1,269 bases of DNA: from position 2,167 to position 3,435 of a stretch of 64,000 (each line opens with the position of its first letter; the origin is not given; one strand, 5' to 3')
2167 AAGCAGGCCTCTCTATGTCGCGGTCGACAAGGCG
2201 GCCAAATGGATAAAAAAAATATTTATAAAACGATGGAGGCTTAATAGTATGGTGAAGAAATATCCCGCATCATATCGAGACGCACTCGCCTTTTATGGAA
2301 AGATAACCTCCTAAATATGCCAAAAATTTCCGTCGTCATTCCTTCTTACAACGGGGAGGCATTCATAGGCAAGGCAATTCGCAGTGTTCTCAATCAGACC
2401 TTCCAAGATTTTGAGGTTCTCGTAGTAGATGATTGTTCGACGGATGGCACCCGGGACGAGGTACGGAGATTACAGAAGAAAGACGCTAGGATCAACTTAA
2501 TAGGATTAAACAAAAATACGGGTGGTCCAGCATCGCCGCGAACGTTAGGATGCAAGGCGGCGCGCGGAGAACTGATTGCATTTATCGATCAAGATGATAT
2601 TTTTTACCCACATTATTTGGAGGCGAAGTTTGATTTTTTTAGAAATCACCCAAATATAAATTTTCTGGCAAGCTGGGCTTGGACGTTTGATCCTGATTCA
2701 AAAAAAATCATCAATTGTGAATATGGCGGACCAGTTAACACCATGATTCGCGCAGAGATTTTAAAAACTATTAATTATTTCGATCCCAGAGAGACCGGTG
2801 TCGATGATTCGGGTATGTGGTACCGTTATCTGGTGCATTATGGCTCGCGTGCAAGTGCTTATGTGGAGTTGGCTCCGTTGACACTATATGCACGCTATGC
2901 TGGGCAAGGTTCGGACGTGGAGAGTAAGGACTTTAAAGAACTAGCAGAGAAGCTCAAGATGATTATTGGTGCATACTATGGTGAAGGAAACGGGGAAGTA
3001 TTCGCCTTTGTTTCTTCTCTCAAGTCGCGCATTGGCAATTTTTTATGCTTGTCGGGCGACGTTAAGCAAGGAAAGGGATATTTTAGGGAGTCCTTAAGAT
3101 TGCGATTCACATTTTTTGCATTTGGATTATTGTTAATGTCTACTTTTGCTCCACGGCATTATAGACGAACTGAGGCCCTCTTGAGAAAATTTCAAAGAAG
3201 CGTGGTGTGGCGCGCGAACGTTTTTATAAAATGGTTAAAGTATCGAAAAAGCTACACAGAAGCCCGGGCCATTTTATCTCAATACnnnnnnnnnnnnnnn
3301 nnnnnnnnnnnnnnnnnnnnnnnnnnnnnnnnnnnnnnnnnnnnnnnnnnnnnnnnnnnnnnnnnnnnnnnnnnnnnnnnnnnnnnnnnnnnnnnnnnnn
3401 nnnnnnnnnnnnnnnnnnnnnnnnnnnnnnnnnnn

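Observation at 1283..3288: Tandem GT2 paralogs sharing a near-identical 152-bp 5' segment (recent duplication or gene conversion)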

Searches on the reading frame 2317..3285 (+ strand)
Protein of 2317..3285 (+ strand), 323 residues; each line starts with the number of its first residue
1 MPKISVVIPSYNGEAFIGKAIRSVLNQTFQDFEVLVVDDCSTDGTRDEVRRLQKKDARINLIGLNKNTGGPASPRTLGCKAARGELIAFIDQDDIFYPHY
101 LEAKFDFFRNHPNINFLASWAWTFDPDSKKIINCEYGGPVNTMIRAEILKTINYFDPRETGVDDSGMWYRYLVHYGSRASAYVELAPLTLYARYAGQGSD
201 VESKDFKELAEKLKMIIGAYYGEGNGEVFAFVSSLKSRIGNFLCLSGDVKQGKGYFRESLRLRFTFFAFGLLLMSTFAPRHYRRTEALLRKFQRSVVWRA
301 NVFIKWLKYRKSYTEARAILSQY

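Call 7: search_protein_families(library=pfam, proteins=[window:2317-3285:+])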
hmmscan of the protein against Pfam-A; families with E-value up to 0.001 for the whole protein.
window:2317-3285:+ (323 aa): 3 families
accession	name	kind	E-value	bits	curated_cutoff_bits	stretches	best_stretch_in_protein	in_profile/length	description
PF00535.33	Glycos_transf_2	-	2.9e-32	112.4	23.3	1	5-128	1-123/168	Glycosyl transferase family 2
PF13641.12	Glyco_tranf_2_3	-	2.1e-13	51.3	27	1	2-116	1-118/230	Glycosyltransferase like family 2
PF10111.15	Glyco_tranf_2_2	-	5.3e-12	46.2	27.3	1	5-131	1-134/276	Glycosyltransferase like family 2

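Call 9: find_encoding_contigs(protein=window:2317-3285:+, flank=6000, max_places=10)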
Protein window:2317-3285:+ (323 aa): 2 contigs read that carry it; 1 place shown.
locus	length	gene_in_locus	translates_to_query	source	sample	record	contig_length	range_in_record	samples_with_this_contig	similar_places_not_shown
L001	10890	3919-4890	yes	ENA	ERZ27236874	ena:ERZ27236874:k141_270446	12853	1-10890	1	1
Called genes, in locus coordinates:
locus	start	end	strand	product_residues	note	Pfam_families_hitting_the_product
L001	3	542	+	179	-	?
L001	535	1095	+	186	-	PF00908:dTDP_sugar_isom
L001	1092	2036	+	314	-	PF00535:Glycos_transf_2, PF10111:Glyco_tranf_2_2, PF13641:Glyco_tranf_2_3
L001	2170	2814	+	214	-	PF01596:Methyltransf_3 (weak), PF04989:RMNT_CmcI, PF13578:Methyltransf_24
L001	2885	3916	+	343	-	PF00535:Glycos_transf_2, PF10111:Glyco_tranf_2_2, PF13641:Glyco_tranf_2_3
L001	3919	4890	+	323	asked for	PF00535:Glycos_transf_2, PF10111:Glyco_tranf_2_2, PF13641:Glyco_tranf_2_3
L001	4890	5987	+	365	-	PF13439:Glyco_transf_4, PF13477:Glyco_trans_4_2 (weak), PF13579:Glyco_trans_4_4, PF00534:Glycos_transf_1, PF13692:Glyco_trans_1_4, PF13524:Glyco_trans_1_2 (weak)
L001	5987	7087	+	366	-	PF13439:Glyco_transf_4, PF13579:Glyco_trans_4_4, PF00534:Glycos_transf_1, PF13692:Glyco_trans_1_4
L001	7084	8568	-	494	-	PF01554:MatE (faint), PF01943:Polysacc_synt, PF03023:MurJ, PF13440:Polysacc_synt_3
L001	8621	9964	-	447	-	PF02397:Bac_transf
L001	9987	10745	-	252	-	PF13641:Glyco_tranf_2_3, PF00535:Glycos_transf_2, PF10111:Glyco_tranf_2_2 (weak)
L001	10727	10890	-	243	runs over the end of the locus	PF00535:Glycos_transf_2, PF10111:Glyco_tranf_2_2, PF13641:Glyco_tranf_2_3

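Call 12: find_homologous_proteins(query=window:2317-3285:+)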
Query window:2317-3285:+ (323 aa): 1045 proteins with E <= 0.001 among 2919 candidates; the best 120 are listed.
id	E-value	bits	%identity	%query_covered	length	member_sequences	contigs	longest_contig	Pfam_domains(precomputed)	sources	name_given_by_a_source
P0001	1.0e-218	743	100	100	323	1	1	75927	PF10111.15,PF13641.13,PF00535.33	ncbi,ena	-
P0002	1.4e-90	322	48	99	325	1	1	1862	PF10111.15,PF13641.13,PF00535.33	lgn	-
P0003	3.1e-89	317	47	99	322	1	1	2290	PF10111.15,PF13641.13,PF00535.33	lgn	-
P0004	1.3e-85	305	45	100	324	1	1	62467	PF10111.15,PF13641.13,PF00535.33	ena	-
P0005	1.4e-84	302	45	100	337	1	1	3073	PF10111.15,PF13641.13,PF00535.33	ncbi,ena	-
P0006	9.4e-76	273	41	100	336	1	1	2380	PF10111.15,PF13641.13,PF00535.33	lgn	-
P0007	1.2e-48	184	38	98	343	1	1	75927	PF10111.15,PF13641.13,PF00535.33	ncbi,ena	-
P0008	1.6e-36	144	34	54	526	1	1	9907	PF10111.15,PF13641.13,PF00535.33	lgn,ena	-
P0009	5.3e-33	133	30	52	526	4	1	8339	PF10111.15,PF13641.13,PF00535.33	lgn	-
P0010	4.8e-30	123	33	54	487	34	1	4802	PF10111.15,PF13641.13,PF00535.33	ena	-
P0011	4.4e-29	120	50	37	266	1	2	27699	PF10111.15,PF13641.13,PF00535.33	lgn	-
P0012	1.4e-27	115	56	32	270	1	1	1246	PF10111.15,PF13641.13,PF00535.33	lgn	-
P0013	1.6e-25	108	38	52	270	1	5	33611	PF10111.15,PF13641.13,PF00535.33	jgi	jgi:teichuronic acid biosynthesis glycosyltransferase TuaG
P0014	8.4e-25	106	36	53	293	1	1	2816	PF10111.15,PF13641.13,PF00535.33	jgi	jgi:glycosyltransferase involved in cell wall biosynthesis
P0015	3.2e-24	104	31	68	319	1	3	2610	PF10111.15,PF13641.13,PF00535.33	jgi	jgi:glycosyltransferase involved in cell wall biosynthesis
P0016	3.5e-24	104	37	64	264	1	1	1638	PF10111.15,PF13641.13,PF00535.33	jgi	jgi:teichuronic acid biosynthesis glycosyltransferase TuaG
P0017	6.5e-24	103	30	91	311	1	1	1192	PF10111.15,PF13641.13,PF00535.33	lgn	-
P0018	9.6e-24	102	37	50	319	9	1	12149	PF10111.15,PF13641.13,PF00535.33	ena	-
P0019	1.7e-23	101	37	51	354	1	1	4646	PF13632.13,PF10111.15,PF13641.13,PF00535.33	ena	-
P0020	3.6e-23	100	34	52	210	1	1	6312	PF13632.13,PF10111.15,PF13506.14,PF13641.13,PF00535.33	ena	-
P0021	4.5e-23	100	29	87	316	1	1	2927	PF10111.15,PF13641.13,PF00535.33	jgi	jgi:glycosyltransferase involved in cell wall biosynthesis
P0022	9.2e-23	99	47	36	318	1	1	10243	PF10111.15,PF13641.13,PF00535.33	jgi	jgi:glycosyltransferase involved in cell wall biosynthesis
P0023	1.6e-22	98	29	75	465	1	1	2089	PF10111.15,PF13641.13,PF00535.33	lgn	-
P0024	1.6e-22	98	34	52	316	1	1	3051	PF10111.15,PF13641.13,PF00535.33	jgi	jgi:glycosyltransferase involved in cell wall biosynthesis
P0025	1.9e-22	98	29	89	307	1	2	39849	PF10111.15,PF13641.13,PF00535.33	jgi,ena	-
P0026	2.2e-22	98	48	37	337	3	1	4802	PF10111.15,PF13641.13,PF00535.33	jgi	jgi:glycosyltransferase involved in cell wall biosynthesis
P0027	2.2e-22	98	52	31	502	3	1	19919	PF10111.15,PF13641.13,PF00535.33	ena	-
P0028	3.0e-22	97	51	35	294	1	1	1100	PF10111.15,PF13641.13,PF00535.33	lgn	-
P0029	3.1e-22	97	29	87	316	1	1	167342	PF10111.15,PF13641.13,PF00535.33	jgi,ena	jgi:GT2 family glycosyltransferase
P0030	3.6e-22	97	32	67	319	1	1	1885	PF10111.15,PF13641.13,PF00535.33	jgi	-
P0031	3.8e-22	97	33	52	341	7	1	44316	PF10111.15,PF13641.13,PF00535.33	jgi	jgi:glycosyltransferase involved in cell wall biosynthesis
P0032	5.6e-22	96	31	79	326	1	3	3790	PF10111.15,PF13641.13,PF00535.33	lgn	-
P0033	6.5e-22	96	34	48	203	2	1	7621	PF10111.15,PF13641.13,PF00535.33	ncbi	ncbi:MAG: glycosyltransferase, partial [Terriglobia bacterium]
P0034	8.6e-22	96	39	54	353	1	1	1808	PF10111.15,PF13641.13,PF00535.33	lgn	-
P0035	1.1e-21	95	30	70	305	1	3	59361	PF10111.15,PF13641.13,PF00535.33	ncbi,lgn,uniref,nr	ncbi:glycosyltransferase [Pseudomonas sp. GD04087]|uniref:glycosyltransferase family 2 protein n=1 T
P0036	1.3e-21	95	51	34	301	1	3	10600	PF10111.15,PF13641.13,PF00535.33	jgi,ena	-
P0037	1.4e-21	95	48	37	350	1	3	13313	PF10111.15,PF13641.13,PF00535.33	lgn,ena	-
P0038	1.7e-21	95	47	36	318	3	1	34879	PF10111.15,PF13641.13,PF00535.33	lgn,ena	-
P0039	1.9e-21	95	48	33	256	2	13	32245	PF10111.15,PF13641.13,PF00535.33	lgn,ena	-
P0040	2.4e-21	94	34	63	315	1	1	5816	PF10111.15,PF13641.13,PF00535.33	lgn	-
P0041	2.7e-21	94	29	87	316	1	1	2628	PF10111.15,PF13641.13,PF00535.33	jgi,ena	-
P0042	3.6e-21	94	41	46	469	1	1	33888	PF10111.15,PF13641.13,PF00535.33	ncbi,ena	-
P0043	4.2e-21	93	35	61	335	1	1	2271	PF10111.15,PF13641.13,PF00535.33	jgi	jgi:GT2 family glycosyltransferase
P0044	4.2e-21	93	36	54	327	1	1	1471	PF13632.13,PF10111.15,PF13641.13,PF00535.33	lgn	-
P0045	4.9e-21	93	32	68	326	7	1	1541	PF10111.15,PF13641.13,PF00535.33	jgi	jgi:glycosyltransferase involved in cell wall biosynthesis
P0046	5.0e-21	93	50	32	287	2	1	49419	PF10111.15,PF13641.13,PF00535.33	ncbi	ncbi:MAG: glycosyltransferase family 2 protein [Microgenomates group bacterium]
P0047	5.1e-21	93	48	38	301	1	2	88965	PF10111.15,PF13641.13,PF00535.33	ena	-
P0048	5.5e-21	93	31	54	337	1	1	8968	PF10111.15,PF13641.13,PF00535.33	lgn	-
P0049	6.7e-21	93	35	52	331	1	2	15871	PF10111.15,PF13641.13,PF00535.33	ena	-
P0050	8.3e-21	92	47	34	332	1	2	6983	PF10111.15,PF13641.13,PF00535.33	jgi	jgi:glycosyltransferase involved in cell wall biosynthesis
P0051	8.8e-21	92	37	50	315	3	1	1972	PF10111.15,PF13641.13,PF00535.33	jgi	-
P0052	8.9e-21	92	43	36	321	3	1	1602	PF10111.15,PF13641.13,PF00535.33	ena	-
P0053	1.0e-20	92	41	36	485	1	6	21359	PF10111.15,PF13641.13,PF00535.33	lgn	-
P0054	1.1e-20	92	34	52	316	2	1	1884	PF10111.15,PF13641.13,PF00535.33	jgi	jgi:glycosyltransferase involved in cell wall biosynthesis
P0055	1.4e-20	92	44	38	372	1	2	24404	PF10111.15,PF13641.13,PF00535.33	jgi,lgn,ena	-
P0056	1.9e-20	91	50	31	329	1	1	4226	PF10111.15,PF13641.13,PF00535.33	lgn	-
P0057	1.9e-20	91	31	70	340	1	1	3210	PF10111.15,PF13641.13,PF00535.33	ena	-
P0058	2.0e-20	91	38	47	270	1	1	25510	PF10111.15,PF13641.13,PF00535.33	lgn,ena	-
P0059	2.0e-20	91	36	54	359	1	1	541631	PF10111.15,PF13641.13,PF00535.33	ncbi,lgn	ncbi:MAG: glycosyltransferase [Pseudomonadota bacterium]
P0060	2.1e-20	91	32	67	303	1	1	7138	PF10111.15,PF13641.13,PF00535.33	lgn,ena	-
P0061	2.2e-20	91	43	33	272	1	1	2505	PF10111.15,PF13641.13,PF00535.33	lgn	-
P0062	2.3e-20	91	33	54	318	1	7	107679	PF10111.15,PF13641.13,PF00535.33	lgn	-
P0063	2.7e-20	91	30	81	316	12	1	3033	PF10111.15,PF13641.13,PF00535.33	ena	-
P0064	3.3e-20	90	44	34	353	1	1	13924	PF10111.15,PF13641.13,PF00535.33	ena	-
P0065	4.3e-20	90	37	45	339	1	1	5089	PF10111.15,PF13641.13,PF00535.33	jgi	jgi:glycosyltransferase involved in cell wall biosynthesis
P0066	4.9e-20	90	29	87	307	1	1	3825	PF10111.15,PF13641.13,PF00535.33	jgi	jgi:glycosyltransferase involved in cell wall biosynthesis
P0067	5.2e-20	90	35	53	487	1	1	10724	PF10111.15,PF13641.13,PF00535.33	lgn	-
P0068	5.4e-20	90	49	33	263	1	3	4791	PF10111.15,PF13641.13,PF00535.33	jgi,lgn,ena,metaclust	metaclust:\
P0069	5.7e-20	90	44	43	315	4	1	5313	PF10111.15,PF13641.13,PF00535.33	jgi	-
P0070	5.7e-20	90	43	33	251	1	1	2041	PF10111.15,PF13641.13,PF00535.33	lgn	-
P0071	6.6e-20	89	44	37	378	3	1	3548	PF10111.15,PF13641.13,PF00535.33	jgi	jgi:hypothetical protein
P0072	6.7e-20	89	37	53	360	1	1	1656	PF10111.15,PF13641.13,PF00535.33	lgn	-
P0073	7.0e-20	89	39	36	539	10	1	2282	PF10111.15,PF13641.13,PF00535.33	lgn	-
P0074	7.1e-20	89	46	36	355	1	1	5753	PF10111.15,PF13641.13,PF00535.33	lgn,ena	-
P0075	7.1e-20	89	34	53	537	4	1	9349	PF10111.15,PF13641.13,PF00535.33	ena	-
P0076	7.4e-20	89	31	54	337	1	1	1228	PF10111.15,PF13641.13,PF00535.33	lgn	-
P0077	7.5e-20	89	34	53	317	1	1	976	PF10111.15,PF13641.13,PF00535.33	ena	-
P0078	8.9e-20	89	36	52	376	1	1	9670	PF10111.15,PF13641.13,PF00535.33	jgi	jgi:glycosyltransferase involved in cell wall biosynthesis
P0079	1.1e-19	89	50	33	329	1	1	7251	PF10111.15,PF13641.13,PF00535.33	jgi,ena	-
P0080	1.1e-19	89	44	36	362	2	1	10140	PF10111.15,PF13641.13,PF00535.33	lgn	-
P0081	1.2e-19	89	29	87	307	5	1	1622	PF10111.15,PF13641.13,PF00535.33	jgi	jgi:glycosyltransferase involved in cell wall biosynthesis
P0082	1.2e-19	89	37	58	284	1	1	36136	PF10111.15,PF13641.13,PF00535.33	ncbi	-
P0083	1.3e-19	88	29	87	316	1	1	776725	PF10111.15,PF13641.13,PF00535.33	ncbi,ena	-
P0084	1.5e-19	88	53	32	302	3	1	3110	PF10111.15,PF13641.13,PF00535.33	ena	-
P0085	1.5e-19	88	29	81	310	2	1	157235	PF10111.15,PF13641.13,PF00535.33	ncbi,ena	-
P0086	1.8e-19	88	37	54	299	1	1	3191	PF10111.15,PF13641.13,PF00535.33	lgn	-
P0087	1.8e-19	88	37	54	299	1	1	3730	PF10111.15,PF13641.13,PF00535.33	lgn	-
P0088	1.9e-19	88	35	48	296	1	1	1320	PF13641.13,PF00535.33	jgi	jgi:hypothetical protein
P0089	2.0e-19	88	45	37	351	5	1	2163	PF10111.15,PF13641.13,PF00535.33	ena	-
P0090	2.0e-19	88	47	36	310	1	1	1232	PF10111.15,PF13641.13,PF00535.33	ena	-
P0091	2.1e-19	88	27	90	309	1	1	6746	PF10111.15,PF13641.13,PF00535.33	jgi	-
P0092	2.2e-19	88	29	87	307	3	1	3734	PF10111.15,PF13641.13,PF00535.33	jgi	jgi:glycosyltransferase involved in cell wall biosynthesis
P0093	2.2e-19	88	35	54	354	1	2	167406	PF10111.15,PF13641.13,PF00535.33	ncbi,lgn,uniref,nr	ncbi:glycosyltransferase family 2 protein [Sphingomonas sp.]|uniref:glycosyltransferase family 2 pro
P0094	2.4e-19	88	32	63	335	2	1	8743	PF13641.13,PF00535.33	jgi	jgi:glycosyltransferase involved in cell wall biosynthesis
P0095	2.9e-19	87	51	28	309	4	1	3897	PF10111.15,PF13641.13,PF00535.33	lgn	-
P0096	2.9e-19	87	30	61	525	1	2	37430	PF10111.15,PF13641.13,PF00535.33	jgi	-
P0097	3.2e-19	87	43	36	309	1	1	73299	PF10111.15,PF13641.13,PF00535.33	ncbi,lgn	-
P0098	3.5e-19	87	28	87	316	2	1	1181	PF10111.15,PF13641.13,PF00535.33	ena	-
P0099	3.7e-19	87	45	33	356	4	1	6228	PF10111.15,PF13506.14,PF13641.13,PF00535.33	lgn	-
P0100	3.8e-19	87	29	81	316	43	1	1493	PF10111.15,PF13641.13,PF00535.33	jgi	-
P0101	4.0e-19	87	40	41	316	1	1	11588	PF10111.15,PF13641.13,PF00535.33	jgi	jgi:hypothetical protein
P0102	4.0e-19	87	46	35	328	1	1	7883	PF10111.15,PF13641.13,PF00535.33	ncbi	ncbi:MAG: glycosyltransferase family 2 protein [Thermoproteota archaeon]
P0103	4.3e-19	87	29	94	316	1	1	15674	PF10111.15,PF13641.13,PF00535.33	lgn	-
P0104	4.3e-19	87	29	87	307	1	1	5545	PF10111.15,PF13641.13,PF00535.33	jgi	jgi:glycosyltransferase involved in cell wall biosynthesis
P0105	4.4e-19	87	33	48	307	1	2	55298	PF13641.13,PF00535.33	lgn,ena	-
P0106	5.1e-19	87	28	87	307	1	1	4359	PF10111.15,PF13641.13,PF00535.33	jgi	jgi:glycosyltransferase involved in cell wall biosynthesis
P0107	5.1e-19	87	47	32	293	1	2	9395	PF10111.15,PF13641.13,PF00535.33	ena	-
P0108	5.3e-19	87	47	36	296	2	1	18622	PF10111.15,PF13641.13,PF00535.33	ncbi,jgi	jgi:glycosyltransferase involved in cell wall biosynthesis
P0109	5.3e-19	87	29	73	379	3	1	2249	PF10111.15,PF13641.13,PF00535.33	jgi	-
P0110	5.8e-19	86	47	35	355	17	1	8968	PF10111.15,PF13641.13,PF00535.33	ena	-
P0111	6.3e-19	86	42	39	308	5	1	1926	PF10111.15,PF13641.13,PF00535.33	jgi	jgi:glycosyltransferase involved in cell wall biosynthesis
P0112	6.4e-19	86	36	53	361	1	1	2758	PF10111.15,PF13641.13,PF00535.33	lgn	-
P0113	6.8e-19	86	31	52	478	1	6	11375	PF10111.15,PF13641.13,PF00535.33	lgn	-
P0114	7.2e-19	86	42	36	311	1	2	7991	PF10111.15,PF13641.13,PF00535.33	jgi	jgi:glycosyltransferase involved in cell wall biosynthesis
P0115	7.2e-19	86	39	39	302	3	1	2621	PF10111.15,PF13641.13,PF00535.33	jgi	jgi:glycosyltransferase involved in cell wall biosynthesis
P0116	7.4e-19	86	45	36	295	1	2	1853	PF13632.13,PF10111.15,PF13641.13,PF00535.33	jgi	-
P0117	7.7e-19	86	47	34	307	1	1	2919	PF10111.15,PF13641.13,PF00535.33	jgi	jgi:glycosyltransferase involved in cell wall biosynthesis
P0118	8.2e-19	86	30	84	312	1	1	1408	PF10111.15,PF13641.13,PF00535.33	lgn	-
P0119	1.0e-18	86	35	59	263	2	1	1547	PF10111.15,PF13641.13,PF00535.33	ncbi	-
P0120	1.1e-18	85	31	67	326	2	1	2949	PF10111.15,PF13641.13,PF00535.33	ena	-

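Call 16: find_encoding_contigs(protein=P0004, flank=8000)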
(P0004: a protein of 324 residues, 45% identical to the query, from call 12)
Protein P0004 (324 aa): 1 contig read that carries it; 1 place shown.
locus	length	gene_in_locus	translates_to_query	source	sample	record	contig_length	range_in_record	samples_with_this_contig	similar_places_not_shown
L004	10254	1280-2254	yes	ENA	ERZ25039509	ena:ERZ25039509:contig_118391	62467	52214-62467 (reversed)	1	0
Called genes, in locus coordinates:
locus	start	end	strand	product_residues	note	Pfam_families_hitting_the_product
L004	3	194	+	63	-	?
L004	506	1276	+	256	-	PF01596:Methyltransf_3 (faint), PF04989:RMNT_CmcI, PF13578:Methyltransf_24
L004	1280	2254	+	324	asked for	PF00535:Glycos_transf_2, PF10111:Glyco_tranf_2_2, PF13641:Glyco_tranf_2_3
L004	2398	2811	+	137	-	PF00535:Glycos_transf_2, PF10111:Glyco_tranf_2_2 (weak)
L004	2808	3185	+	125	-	-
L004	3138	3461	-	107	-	PF08241:Methyltransf_11, PF13489:Methyltransf_23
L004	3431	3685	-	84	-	-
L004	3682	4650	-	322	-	PF00294:PfkB, PF08543:Phos_pyr_kin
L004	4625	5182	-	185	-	PF08645:PNK3P, PF00702:Hydrolase (weak), PF13419:HAD_2, PF13242:Hydrolase_like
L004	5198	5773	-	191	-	PF13580:SIS_2, PF01380:SIS (weak)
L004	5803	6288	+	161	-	PF01467:CTP_transf_like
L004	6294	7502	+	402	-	PF01075:Glyco_transf_9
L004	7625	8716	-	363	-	PF00872:Transposase_mut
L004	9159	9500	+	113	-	-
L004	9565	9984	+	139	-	-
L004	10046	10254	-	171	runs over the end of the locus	-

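Call 21: list_cluster_members(proteins=[P0001, P0007, P0121])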
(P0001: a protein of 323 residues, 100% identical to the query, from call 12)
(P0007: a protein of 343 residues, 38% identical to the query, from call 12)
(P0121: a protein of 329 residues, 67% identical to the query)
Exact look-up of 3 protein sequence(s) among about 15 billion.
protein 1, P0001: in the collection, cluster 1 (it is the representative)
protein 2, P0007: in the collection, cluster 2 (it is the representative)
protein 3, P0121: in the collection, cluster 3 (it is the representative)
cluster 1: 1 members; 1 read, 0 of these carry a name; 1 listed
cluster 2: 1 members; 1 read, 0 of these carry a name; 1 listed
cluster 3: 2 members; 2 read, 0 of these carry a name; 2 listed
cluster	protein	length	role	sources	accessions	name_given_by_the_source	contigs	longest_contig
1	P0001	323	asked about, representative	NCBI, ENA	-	-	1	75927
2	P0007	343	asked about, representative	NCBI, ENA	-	-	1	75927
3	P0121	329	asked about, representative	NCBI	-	-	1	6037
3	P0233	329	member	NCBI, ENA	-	-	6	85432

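Call 23: search_protein_families(library=ncbifam, proteins=[window:2317-3285:+], max_evalue=0.00001)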
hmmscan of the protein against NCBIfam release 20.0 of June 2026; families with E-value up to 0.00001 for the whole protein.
window:2317-3285:+ (323 aa): 20 families
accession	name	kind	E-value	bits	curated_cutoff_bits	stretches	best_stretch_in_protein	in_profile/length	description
NF047683.1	TeichurnBiosyTuaG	equivalog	3.9e-30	105.3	400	1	2-112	6-115/252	teichuronic acid biosynthesis protein TuaG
NF050050.1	ProtGlycPglI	equivalog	1e-21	77.6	500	1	1-100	1-100/306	GalNAc(5)-diNAcBac-PP-undecaprenol beta-1,3-glucosyltransferase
NF007482.0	PRK10073.1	equivalog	9.6e-19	67.5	423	1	2-103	6-105/334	glycosyltransferase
NF053739.1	GlytfEpsEBac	equivalog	3.1e-18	65.7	450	1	2-138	1-137/265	glycosyltransferase EpsE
TIGR03937.1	PgaC_IcaA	equivalog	2.8e-17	62.8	422.3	1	2-111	45-153/407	poly-beta-1,6-N-acetyl-D-glucosamine synthase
NF041875.1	EPS_EpsD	equivalog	3.8e-17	62.7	370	1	4-111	1-107/325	exopolysaccharide biosynthesis glycosyltransferase EpsD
NF038302.1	EPS_HpsE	equivalog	2.1e-16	59.8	300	1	3-118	2-121/307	hormogonium polysaccharide biosynthesis glycosyltransferase HpsE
NF038299.1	EPS_HpsN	equivalog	3.9e-15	55.6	425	1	2-119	1-117/317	hormogonium polysaccharide biosynthesis glycosyltransferase HpsN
TIGR03965.1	mycofact_glyco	equivalog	2.3e-14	53.1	280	1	2-106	74-177/467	mycofactocin biosynthesis glycosyltransferase MftF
NF007453.0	PRK10018.1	equivalog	5.4e-13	49.2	382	1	2-103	6-106/280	colanic acid biosynthesis glycosyltransferase WcaA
TIGR04017.1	WcaA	equivalog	1.6e-12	47.7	495.75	1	2-103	5-105/279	colanic acid biosynthesis glycosyltransferase WcaA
NF041394.1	GtaseAglG_Halo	equivalog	3.4e-11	43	440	1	3-111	2-110/304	glucosyl-dolichyl phosphate glucuronosyltransferase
NF045692.1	OglycostaseCruG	equivalog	3.7e-10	39.3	600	1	3-62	42-101/386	2'-O-glycosyltransferase CruG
NF047588.1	GlcsyltransPgfSStrep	equivalog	1.8e-09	37.2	500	1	3-101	2-103/308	glycosyltransferase PgfS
TIGR04283.1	glyco_like_mftF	equivalog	4.6e-09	36.2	182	1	4-106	1-95/221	TIGR04283 family arsenosugar biosynthesis glycosyltransferase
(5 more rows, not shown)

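Call 34: predict_structure(alignment_id=A3)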
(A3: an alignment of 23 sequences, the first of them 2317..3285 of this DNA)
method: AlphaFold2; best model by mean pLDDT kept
length: 323 residues; sequences in the alignment: 23
mean_pLDDT: 91.6   pTM: 0.90
mean pLDDT of the five models: 91.6, 91.6, 91.5, 91.5, 91.4
residues with pLDDT >= 90: 254; 70-90: 53; 50-70: 11; < 50: 5
segments of 3 or more residues with pLDDT < 50: 198-200
pLDDT, mean of each block of 10 residues (from residue 1): 96 95 97 98 97 98 93 96 97 95 96 94 93 83 95 92 91 91 86 66 75 87 79 95 94 97 94 92 89 91 95 97 89
secondary structure, 60 per line:
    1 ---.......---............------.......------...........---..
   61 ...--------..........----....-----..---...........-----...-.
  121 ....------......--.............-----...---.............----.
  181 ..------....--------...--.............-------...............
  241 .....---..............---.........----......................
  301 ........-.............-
elements in order: E4-10 H14-25 E32-38 H45-55 E59-63 H72-81 E86-89 H100-110 E116-118 E120-124 E131-136 E142-145 H146-151 H163-175 E180-182 E189-192 H206-218 H226-245 H249-262 H266-274 H279-308 H310-322
